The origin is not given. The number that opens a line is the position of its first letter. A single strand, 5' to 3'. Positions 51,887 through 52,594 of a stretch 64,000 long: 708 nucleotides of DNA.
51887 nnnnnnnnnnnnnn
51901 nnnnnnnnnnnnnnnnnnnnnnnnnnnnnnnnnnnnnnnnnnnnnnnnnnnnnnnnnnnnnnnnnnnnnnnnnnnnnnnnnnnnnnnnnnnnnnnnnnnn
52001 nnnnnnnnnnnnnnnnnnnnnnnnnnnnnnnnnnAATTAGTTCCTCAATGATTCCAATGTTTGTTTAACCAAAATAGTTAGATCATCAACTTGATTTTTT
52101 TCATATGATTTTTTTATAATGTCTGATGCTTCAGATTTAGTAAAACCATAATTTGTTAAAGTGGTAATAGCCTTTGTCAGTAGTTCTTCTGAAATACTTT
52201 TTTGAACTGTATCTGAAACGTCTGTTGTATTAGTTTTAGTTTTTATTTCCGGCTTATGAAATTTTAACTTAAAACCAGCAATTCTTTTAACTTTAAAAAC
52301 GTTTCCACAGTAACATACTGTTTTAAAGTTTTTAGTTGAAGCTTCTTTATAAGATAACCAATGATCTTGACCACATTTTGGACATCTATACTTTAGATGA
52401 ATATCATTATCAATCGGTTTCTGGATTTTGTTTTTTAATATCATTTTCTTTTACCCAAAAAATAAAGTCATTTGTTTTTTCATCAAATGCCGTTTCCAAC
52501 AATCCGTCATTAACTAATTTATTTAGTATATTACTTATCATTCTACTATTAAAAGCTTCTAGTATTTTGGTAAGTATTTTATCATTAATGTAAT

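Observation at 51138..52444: Phage RuvB paired with a Zn-ribbon protein carrying only a RuvA domain-III-like tail: possible minimal RuvA substitute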

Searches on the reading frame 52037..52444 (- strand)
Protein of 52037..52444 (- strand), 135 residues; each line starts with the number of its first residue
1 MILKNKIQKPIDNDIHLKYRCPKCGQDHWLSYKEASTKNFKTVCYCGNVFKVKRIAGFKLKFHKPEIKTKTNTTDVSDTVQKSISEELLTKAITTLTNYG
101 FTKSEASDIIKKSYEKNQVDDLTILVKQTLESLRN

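Call 3: search_protein_families(library=pfam, proteins=[window:52037-52444:-], max_evalue=1)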
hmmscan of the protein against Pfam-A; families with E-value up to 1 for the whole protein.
window:52037-52444:- (135 aa): 6 families
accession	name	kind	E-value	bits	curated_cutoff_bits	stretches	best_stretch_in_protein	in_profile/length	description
PF22806.1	M_C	-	0.0028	18.5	27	1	44-123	7-85/99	Protein M, C-terminal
PF10440.15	WIYLD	-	0.092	13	27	1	86-112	5-31/61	Ubiquitin-binding WIYLD domain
PF23165.1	zf-C2H2_FBX41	-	0.14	12.1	24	1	19-26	3-10/30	F-box only protein 41 C2H2 zinc finger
PF13248.11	Zn_ribbon_3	-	0.21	11.6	27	1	18-28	2-11/26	zinc-ribbon domain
PF09082.15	DUF1922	-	0.73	10.5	30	1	17-55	3-35/56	Domain of unknown function (DUF1922)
PF23470.1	Zn_ribbon_PF0610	-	0.89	9.8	26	0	14-26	14-26/39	PF0610 rubredoxin-like zinc beta-ribbon domain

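Call 4: search_protein_families(library=phrogs, proteins=[window:52037-52444:-], max_evalue=0.1)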
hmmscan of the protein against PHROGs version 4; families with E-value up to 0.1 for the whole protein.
window:52037-52444:- (135 aa): 4 families
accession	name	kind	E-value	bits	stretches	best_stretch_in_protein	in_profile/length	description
phrog_36664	-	unknown function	0.0024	17.9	1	51-105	59-113/370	-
phrog_7477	-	unknown function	0.035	14.6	1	50-106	6-66/313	-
phrog_23707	-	unknown function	0.05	14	0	1-31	202-231/258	-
phrog_21581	-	unknown function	0.071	13.9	1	12-59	15-63/152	-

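Call 6: search_dna_similar(query=window:52037-52444:-, collection=phages, mode=protein, max_rows=40, max_evalue=0.01)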
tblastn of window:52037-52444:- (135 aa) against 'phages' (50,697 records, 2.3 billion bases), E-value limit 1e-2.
No match.

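Call 7: find_homologous_proteins(query=window:52037-52444:-, max_evalue=0.01)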
Query window:52037-52444:- (135 aa): 51 proteins with E <= 0.01 among 63 candidates.
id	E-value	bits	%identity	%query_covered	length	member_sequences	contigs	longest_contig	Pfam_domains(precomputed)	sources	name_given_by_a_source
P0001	3.7e-83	294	100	100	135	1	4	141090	-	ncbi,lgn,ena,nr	ncbi:hypothetical protein EB118_10355 [bacterium]|nr:hypothetical protein [bacterium] NDC95122.1 hyp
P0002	6.0e-43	164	62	96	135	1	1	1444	-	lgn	-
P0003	1.3e-42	163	61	100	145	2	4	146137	-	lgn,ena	-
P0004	9.9e-42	160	60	100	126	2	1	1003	-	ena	-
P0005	1.5e-40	156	56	99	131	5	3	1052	-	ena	-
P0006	2.3e-40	156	56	100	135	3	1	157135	-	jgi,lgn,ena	jgi:DNA-directed RNA polymerase subunit RPC12/RpoP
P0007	3.2e-40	155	54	99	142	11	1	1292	-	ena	-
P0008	5.4e-40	154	55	99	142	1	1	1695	-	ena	-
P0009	4.0e-39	152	59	93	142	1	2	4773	-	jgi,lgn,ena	jgi:hypothetical protein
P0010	7.4e-39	151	54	94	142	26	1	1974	-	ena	-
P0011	3.2e-38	149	53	94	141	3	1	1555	-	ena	-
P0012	7.2e-38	148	52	99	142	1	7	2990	-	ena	-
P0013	7.4e-38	147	50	99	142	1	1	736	-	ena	-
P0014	8.9e-38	147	54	94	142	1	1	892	-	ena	-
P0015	9.2e-38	147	52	94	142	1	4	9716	-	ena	-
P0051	1.9e-20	91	43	93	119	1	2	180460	-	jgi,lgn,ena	-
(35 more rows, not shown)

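Call 10: search_protein_families(library=pfam, alignment_id=A1, max_evalue=10)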
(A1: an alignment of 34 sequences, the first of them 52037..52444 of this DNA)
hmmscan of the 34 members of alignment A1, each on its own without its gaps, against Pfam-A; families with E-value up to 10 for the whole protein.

A. member 1, window:52037-52444:- (135 aa): 7 families
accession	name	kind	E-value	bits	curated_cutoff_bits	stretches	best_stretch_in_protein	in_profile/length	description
PF22806.1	M_C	-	0.0028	18.5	27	1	44-123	7-85/99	Protein M, C-terminal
PF10440.15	WIYLD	-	0.092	13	27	1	86-112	5-31/61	Ubiquitin-binding WIYLD domain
PF23165.1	zf-C2H2_FBX41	-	0.14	12.1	24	1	19-26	3-10/30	F-box only protein 41 C2H2 zinc finger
PF13248.11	Zn_ribbon_3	-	0.21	11.6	27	1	18-28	2-11/26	zinc-ribbon domain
PF09082.15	DUF1922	-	0.73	10.5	30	1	17-55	3-35/56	Domain of unknown function (DUF1922)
PF23470.1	Zn_ribbon_PF0610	-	0.89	9.8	26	1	14-26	14-26/39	PF0610 rubredoxin-like zinc beta-ribbon domain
PF21817.3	CapR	-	1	10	24.2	1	11-41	25-61/67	CapR homology domain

B. families by the number of members that match (of 34 scanned): 36 families (the first 25 are shown)
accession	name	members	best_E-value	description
PF09082.15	DUF1922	11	0.017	Domain of unknown function (DUF1922)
PF00935.25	Ribosomal_L44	10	0.042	Ribosomal protein L44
PF02207.25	zf-UBR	6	0.0086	Putative zinc finger in N-recognin (UBR box)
PF01780.25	Ribosomal_L37ae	5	0.081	Ribosomal L37ae protein family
PF13719.11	Zn_ribbon_5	5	0.094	zinc-ribbon domain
PF19318.4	DUF5918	3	0.049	Family of unknown function (DUF5918)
PF07499.19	RuvA_C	3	0.093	RuvA, C-terminal domain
PF23165.1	zf-C2H2_FBX41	3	0.14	F-box only protein 41 C2H2 zinc finger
PF24292.1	DUF7479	3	0.37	Domain of unknown function (DUF7479)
PF13824.12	zf-Mss51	2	0.055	Zinc-finger of mitochondrial splicing suppressor 51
PF04438.22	zf-HIT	2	0.1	HIT zinc finger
PF17283.8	Zn_ribbon_SprT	2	0.15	SprT-like zinc ribbon domain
PF21817.3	CapR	2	0.87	CapR homology domain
PF22806.1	M_C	1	0.0028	Protein M, C-terminal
PF13112.11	DUF3965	1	0.013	Protein of unknown function (DUF3965)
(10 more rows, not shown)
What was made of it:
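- On RuvA_C / RuvA domain III (PF07499): Three of 34 family members hit weakly, the best at 0.093 (call 10).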

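Call 11: search_solved_structures(query=A1, max_evalue=10, show_alignments=5)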
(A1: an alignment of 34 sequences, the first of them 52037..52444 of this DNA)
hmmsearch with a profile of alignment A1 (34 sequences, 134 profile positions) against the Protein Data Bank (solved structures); distinct sequences matched with E-value up to 10: 8.
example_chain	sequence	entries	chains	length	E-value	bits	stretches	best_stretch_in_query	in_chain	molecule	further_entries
1ixs_A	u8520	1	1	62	0.00091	22.8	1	81-133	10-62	Holliday junction DNA helicase ruvA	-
1ixr_A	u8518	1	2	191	0.0085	19.6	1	81-133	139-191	Holliday junction DNA helicase ruvA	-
7tjl_A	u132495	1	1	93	0.24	14.9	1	62-116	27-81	De novo designed protein, SEWN0.1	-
6zu5_LPP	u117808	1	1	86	0.73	13.4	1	6-28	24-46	eL43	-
7pbl_G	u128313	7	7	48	0.91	13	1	86-130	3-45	Holliday junction ATP-dependent DNA helicase RuvA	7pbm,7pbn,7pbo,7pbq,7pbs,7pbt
9l94_T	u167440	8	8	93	0.94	13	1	10-29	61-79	Large ribosomal subunit protein eL42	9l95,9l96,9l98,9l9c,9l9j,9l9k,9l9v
7pbp_G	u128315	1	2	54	1.1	12.7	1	86-130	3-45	Holliday junction ATP-dependent DNA helicase RuvA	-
7pbm_H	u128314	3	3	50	1.7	12.1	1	89-130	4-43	Holliday junction ATP-dependent DNA helicase RuvA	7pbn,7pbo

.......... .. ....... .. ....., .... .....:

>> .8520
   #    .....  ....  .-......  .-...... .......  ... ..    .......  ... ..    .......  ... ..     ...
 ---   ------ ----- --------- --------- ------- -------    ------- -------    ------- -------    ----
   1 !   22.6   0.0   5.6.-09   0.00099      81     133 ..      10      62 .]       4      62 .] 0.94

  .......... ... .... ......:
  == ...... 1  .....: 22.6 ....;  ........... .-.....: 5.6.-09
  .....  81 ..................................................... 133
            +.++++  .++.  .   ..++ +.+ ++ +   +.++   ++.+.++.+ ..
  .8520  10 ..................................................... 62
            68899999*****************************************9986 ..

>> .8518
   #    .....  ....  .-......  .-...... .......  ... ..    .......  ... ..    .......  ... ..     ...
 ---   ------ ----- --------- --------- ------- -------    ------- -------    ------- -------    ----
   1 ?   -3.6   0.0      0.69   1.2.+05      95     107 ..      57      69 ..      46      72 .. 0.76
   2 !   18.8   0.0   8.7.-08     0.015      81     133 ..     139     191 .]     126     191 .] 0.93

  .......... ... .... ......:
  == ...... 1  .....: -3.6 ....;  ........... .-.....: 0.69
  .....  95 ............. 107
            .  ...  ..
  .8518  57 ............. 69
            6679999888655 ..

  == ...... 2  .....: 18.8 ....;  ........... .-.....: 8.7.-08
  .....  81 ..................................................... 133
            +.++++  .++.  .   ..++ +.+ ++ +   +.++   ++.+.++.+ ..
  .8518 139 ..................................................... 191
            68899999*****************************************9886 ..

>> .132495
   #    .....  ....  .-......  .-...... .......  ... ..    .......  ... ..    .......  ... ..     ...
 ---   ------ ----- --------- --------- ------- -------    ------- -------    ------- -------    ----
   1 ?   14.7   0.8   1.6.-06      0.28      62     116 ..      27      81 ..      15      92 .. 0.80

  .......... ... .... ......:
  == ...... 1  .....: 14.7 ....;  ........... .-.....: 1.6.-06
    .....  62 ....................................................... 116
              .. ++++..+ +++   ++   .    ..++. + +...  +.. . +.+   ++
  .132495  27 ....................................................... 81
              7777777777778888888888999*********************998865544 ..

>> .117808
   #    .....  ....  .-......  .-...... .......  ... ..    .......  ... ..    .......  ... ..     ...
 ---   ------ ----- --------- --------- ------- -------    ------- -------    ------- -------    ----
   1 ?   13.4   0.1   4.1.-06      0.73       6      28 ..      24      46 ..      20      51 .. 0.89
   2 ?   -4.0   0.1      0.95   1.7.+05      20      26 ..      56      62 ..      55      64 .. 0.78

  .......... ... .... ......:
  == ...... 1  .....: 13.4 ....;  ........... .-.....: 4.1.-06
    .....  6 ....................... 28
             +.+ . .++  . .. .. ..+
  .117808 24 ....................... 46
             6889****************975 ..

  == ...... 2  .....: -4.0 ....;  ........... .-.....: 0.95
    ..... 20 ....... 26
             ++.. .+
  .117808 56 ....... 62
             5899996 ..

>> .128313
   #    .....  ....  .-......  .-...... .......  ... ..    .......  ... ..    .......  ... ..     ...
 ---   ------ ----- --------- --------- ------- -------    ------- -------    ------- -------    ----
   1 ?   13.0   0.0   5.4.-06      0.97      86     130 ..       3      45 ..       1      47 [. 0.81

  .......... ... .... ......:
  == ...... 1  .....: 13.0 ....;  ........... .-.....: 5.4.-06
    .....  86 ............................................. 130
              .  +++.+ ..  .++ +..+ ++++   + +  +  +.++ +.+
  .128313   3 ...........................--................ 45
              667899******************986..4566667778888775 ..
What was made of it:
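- The family profile's best PDB hit is T. thermophilus RuvA domain III from the RuvA-RuvB complex (1ixs_A, E 9e-4, call 11).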

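Call 13: find_related_loci(query=A1, collection=viral_contigs, flank=6000)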
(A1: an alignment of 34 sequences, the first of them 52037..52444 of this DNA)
Query A1 (135 aa) in viral_contigs; peptide patterns used: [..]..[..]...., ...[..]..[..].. (x = any residue, [..] = any of these).
302 stretches matched a pattern; 187 encode a relative of the query (tblastn E <= 1e-3); the best 80 are kept; 80 distinct loci.
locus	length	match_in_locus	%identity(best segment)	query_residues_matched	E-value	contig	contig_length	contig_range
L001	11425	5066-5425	60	7-135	3e-47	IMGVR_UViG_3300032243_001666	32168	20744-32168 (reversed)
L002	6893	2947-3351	56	1-135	2e-45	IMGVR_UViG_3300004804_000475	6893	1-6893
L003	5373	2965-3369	52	8-134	4e-43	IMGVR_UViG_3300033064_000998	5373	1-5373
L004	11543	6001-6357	57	6-135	1e-42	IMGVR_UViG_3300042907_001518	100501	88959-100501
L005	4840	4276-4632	57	6-135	1e-42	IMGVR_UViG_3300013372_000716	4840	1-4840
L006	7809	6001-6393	57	1-135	8e-42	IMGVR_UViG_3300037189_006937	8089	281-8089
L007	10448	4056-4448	56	1-135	2e-41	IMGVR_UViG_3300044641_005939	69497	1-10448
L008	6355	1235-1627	56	1-135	2e-41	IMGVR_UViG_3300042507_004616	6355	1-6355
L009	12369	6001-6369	54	7-135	1e-41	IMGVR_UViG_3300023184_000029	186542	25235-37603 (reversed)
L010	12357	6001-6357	55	6-135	5e-41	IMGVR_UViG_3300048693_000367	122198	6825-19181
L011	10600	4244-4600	55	6-135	5e-41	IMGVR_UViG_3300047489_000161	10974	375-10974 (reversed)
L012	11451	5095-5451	55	6-135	5e-41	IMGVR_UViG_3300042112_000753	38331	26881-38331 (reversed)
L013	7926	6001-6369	53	7-135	3e-41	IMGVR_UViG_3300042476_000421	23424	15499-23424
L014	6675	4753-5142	53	3-135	2e-40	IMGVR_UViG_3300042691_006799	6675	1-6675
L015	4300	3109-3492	56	2-135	9e-40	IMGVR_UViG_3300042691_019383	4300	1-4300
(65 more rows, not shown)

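Call 31: predict_structure(alignment_id=A1)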
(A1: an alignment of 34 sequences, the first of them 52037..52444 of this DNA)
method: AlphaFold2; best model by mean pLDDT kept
length: 135 residues; sequences in the alignment: 34
mean_pLDDT: 81.0   pTM: 0.38
mean pLDDT of the five models: 81.0, 79.4, 77.1, 71.1, 70.8
residues with pLDDT >= 90: 48; 70-90: 57; 50-70: 18; < 50: 12
segments of 3 or more residues with pLDDT < 50: 71-80
pLDDT, mean of each block of 10 residues (from residue 1): 58 82 95 90 96 88 67 43 79 91 90 86 88 79
secondary structure, 60 per line:
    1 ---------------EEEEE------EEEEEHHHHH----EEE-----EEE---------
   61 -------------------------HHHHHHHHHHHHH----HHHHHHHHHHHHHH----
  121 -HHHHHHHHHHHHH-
elements in order: E16-20 E27-31 H32-36 E41-43 E49-51 H86-98 H103-116 H122-134
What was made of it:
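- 52259..52444 (-): Small protein residues 1-62: a basic zinc-ribbon domain. It has four β-strands, with C21, C24, C44 and C46 invariant. Mean net charge across the family is +9. AlphaFold2 pLDDT is about 90-96 over residues 21-50 (call 31).
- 52193..52258 (-): Small protein residues 63-84: a Lys/Thr-rich linker, predicted disordered. Its length varies from 6 to 48 aa across the family, much like the flexible linker between RuvA domains II and III. pLDDT below 50 for residues 71-80 (call 31).
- On RuvA_C / RuvA domain III (PF07499): The AlphaFold2 model has pLDDT about 80-90 in this domain (call 31).
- On Zinc ribbon (four-Cys, rubredoxin-like knuckles): The model shows four strands with pLDDT of 90 or more (call 31).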

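Call 34: fold_search(model_id=the predicted structure, library=pdb)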
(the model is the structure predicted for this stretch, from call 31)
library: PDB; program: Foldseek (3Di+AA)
matches with E <= 10: 115; with E <= 0.001: 0
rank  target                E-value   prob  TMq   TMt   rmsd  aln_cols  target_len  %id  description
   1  1c7y_A                2.2e-01  1.00  0.30  0.21   2.4        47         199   19  E.COLI RUVA-HOLLIDAY JUNCTION COMPLEX (released 2000-07-21)
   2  1ixs_A                4.1e-01  0.98  0.32  0.76   1.8        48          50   21  Structure of RuvB complexed with RuvA domain III (released 2002-11-06)
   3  9e71_BY               6.3e-01  0.60  0.22  0.39   4.2        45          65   24  Cryo-EM structure of the Pyrobaculum calidifontis 70S ribosome (released 2024-11-20)
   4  1ixr_B                7.6e-01  0.90  0.33  0.24   5.3        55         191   22  RuvA-RuvB complex (released 2002-11-06)
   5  7zhg_W                9.1e-01  0.41  0.24  0.41   4.0        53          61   21  High-resolution cryo-EM structure of Pyrococcus abyssi 30S ribosomal subunit bound to mRNA and initiator tRNA anticodo (released 2022-06-29)
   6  4yn8                  9.1e-01  0.20  0.20  0.14   8.4        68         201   15  Crystal Structure of Response Regulator ChrA in Heme-Sensing Two Component System (released 2015-08-19)
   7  2nb9_MODEL_1_A        1.0e+00  0.87  0.26  0.63   2.1        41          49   17  Solution structure of ZitP zinc finger (released 2016-12-14)
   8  2h5x_C                1.2e+00  0.94  0.33  0.25   1.4        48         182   14  RuvA from Mycobacterium tuberculosis (released 2006-08-15)
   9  1cuk                  1.2e+00  0.90  0.32  0.23   3.8        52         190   19  ESCHERICHIA COLI RUVA PROTEIN AT PH 4.9 AND ROOM TEMPERATURE (released 1997-10-22)
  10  9o17_AZ               1.2e+00  0.60  0.24  0.56   5.1        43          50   19  Cryo-EM structure of Methanosarcina acetivorans 70S ribosome (released 2025-09-24)
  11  8r6p_J                1.4e+00  0.09  0.21  0.26  19.7       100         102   17  Mycobacterium smegnatis RNA polymerase RP2-like transcription initiation complex with SigmaA, RbpA, HelD N-terminal do (released 2024-10-02)
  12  7oa5_D                1.6e+00  0.92  0.34  0.25   1.3        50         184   14  RUVA COMPLEXED TO A HOLLIDAY JUNCTION. (released 2021-04-28)
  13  2ztc_A                1.6e+00  0.92  0.33  0.24   1.3        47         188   15  MtRuvA Form II (released 2009-05-05)
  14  2ztd_A                1.6e+00  0.91  0.33  0.24   1.3        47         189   15  MtRuvA Form III (released 2009-05-05)
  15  6skf_Ax               1.6e+00  0.25  0.20  0.37   4.0        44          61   23  Cryo-EM Structure of T. kodakarensis 70S ribosome (released 2020-07-29)
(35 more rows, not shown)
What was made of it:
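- On Zinc ribbon (four-Cys, rubredoxin-like knuckles): Fold hits are to ribosomal zinc-ribbon proteins and ZitP (call 34).
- Helices 86-98, 103-116 and 122-134 (call 31) superpose on RuvA domain III at rmsd 1.3-1.8 Å, with TM 0.76 against 1ixs_A (call 34).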

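Call 35: search_protein_representatives(alignment_id=A1)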
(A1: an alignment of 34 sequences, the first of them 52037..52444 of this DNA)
Query: 34 sequences, 134 profile positions. Proteins with E-value up to 0.001 (for the whole library): 459; up to 1e-10: 254; up to 1e-30: 78. The best 150 are listed.
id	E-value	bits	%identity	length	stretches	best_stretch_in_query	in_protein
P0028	3.8e-51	189.1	-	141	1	1-133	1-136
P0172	3.9e-47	176.1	-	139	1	1-133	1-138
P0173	9.0e-44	165.2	-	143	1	2-134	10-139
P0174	1.0e-43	165.1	-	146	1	3-133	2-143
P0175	1.2e-43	164.8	-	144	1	3-134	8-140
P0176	1.7e-43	164.3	-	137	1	2-134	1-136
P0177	2.2e-43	164.0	-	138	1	4-134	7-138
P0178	3.4e-43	163.4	-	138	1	2-133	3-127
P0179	1.4e-42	161.4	-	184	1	1-133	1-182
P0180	6.3e-42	159.3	-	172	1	2-133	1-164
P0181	1.9e-41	157.7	-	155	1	1-132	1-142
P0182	7.1e-41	155.9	-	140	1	6-133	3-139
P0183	8.2e-41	155.7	-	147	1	3-133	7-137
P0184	1.1e-40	155.2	-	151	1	5-133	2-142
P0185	6.3e-40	152.8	-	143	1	1-132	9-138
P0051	2.1e-38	147.9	-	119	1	2-133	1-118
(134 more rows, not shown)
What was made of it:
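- Checked: It has 51 homologues at 41-62% identity (call 7), 459 clusters at 50% identity in 1.84 billion representatives (call 35), and 187 IMG/VR loci (call 13).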

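Call 54: find_encoding_contigs(protein=P0051, flank=10000, max_places=2)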
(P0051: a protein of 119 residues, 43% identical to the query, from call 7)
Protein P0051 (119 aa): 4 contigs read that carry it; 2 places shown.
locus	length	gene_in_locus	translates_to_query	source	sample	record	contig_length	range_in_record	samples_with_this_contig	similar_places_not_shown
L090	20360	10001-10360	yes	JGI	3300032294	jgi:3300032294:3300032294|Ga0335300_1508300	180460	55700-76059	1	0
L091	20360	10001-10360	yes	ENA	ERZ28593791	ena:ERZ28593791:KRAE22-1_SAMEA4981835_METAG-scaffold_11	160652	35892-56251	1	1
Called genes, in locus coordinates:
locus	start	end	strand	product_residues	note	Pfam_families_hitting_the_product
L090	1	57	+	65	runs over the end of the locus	-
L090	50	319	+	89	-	-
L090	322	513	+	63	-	PF04024:PspC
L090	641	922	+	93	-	-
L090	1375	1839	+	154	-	-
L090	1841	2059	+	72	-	-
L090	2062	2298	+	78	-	-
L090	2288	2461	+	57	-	-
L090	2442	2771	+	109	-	-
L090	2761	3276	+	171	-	-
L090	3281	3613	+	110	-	PF21840:DUF6899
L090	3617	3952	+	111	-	-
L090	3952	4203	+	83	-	-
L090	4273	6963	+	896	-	-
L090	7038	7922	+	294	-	PF26926:Phage_T4_rIIB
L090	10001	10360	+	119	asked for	-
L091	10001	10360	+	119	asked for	-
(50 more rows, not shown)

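Call 76: search_solved_structures(query=A7, max_evalue=1)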
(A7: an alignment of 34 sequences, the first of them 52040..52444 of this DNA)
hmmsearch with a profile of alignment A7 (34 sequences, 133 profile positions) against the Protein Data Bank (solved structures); distinct sequences matched with E-value up to 1: 15.
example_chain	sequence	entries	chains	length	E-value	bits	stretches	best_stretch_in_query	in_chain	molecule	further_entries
1ixs_A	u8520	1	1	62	1.5e-05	28.5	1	80-132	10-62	Holliday junction DNA helicase ruvA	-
1ixr_A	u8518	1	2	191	0.0001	25.7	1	80-132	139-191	Holliday junction DNA helicase ruvA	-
7pbl_G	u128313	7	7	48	0.016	18.7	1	85-129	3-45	Holliday junction ATP-dependent DNA helicase RuvA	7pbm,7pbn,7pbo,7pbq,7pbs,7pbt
7pbp_G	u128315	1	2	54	0.02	18.3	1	85-129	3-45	Holliday junction ATP-dependent DNA helicase RuvA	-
7pbm_H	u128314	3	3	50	0.031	17.7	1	88-129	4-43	Holliday junction ATP-dependent DNA helicase RuvA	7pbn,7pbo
1bdx_A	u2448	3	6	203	0.04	17.3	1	84-129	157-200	HOLLIDAY JUNCTION DNA HELICASE RUVA | RUVA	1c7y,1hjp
1cuk_A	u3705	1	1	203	0.093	16.2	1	84-129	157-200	RUVA PROTEIN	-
8s7v_K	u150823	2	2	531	0.21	15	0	89-114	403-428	Glycine betaine/carnitine/choline transport ATP-binding protein OpuCA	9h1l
7tjl_A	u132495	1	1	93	0.23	14.9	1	62-114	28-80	De novo designed protein, SEWN0.1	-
7zok_A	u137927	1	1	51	0.24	14.8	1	18-53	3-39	Adventurous gliding motility protein X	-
5i8l_A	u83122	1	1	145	0.28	14.6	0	88-127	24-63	Lysozyme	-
7x7p_C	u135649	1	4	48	0.64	13.4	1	89-129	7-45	Holliday junction ATP-dependent DNA helicase RuvA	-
3j0k_L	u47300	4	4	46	0.89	13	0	16-48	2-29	DNA-directed RNA polymerases I, II, and III 7.7 kDa polypeptide | DNA-DIRECTED RNA POLYMERASES I, II, AND III SUBUNIT RPABC4, RPB12 | DNA-directed RNA polymeras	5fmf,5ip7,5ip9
2g3q_A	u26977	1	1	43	0.9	13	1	90-113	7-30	Protein YBL047C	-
6zu5_LPP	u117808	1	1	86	0.95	12.9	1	5-27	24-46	eL43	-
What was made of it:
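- With three lineages in the profile, the top 7 PDB hits are all RuvA (1.5e-5 to 0.09, call 76). UBA domains rank far lower, for example 2g3q at E 0.9 (call 76).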

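Call 89: search_protein_families(library=ncbifam, proteins=[window:52040-52444:-], max_evalue=0.1)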
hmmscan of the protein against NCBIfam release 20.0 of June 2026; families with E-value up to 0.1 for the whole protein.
window:52040-52444:- (135 aa): 2 families
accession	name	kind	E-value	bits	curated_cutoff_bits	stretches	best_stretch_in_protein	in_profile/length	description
TIGR00084.2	ruvA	equivalog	0.00067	19.3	85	1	60-130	132-201/202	Holliday junction branch migration protein RuvA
NF047912.1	ECs_2282_CxxC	subfamily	0.071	13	37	0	18-44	2-30/60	ECs_2282 family putative zinc-binding protein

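Call 90: search_protein_families(library=padloc, proteins=[window:52040-52444:-], max_evalue=0.01)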
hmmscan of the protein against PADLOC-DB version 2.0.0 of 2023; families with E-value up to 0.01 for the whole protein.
window:52040-52444:- (135 aa): 1 family
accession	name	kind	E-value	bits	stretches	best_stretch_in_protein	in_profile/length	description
PDLC04447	PDC-M14A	-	0.0038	15.6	1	4-113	5-107/152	-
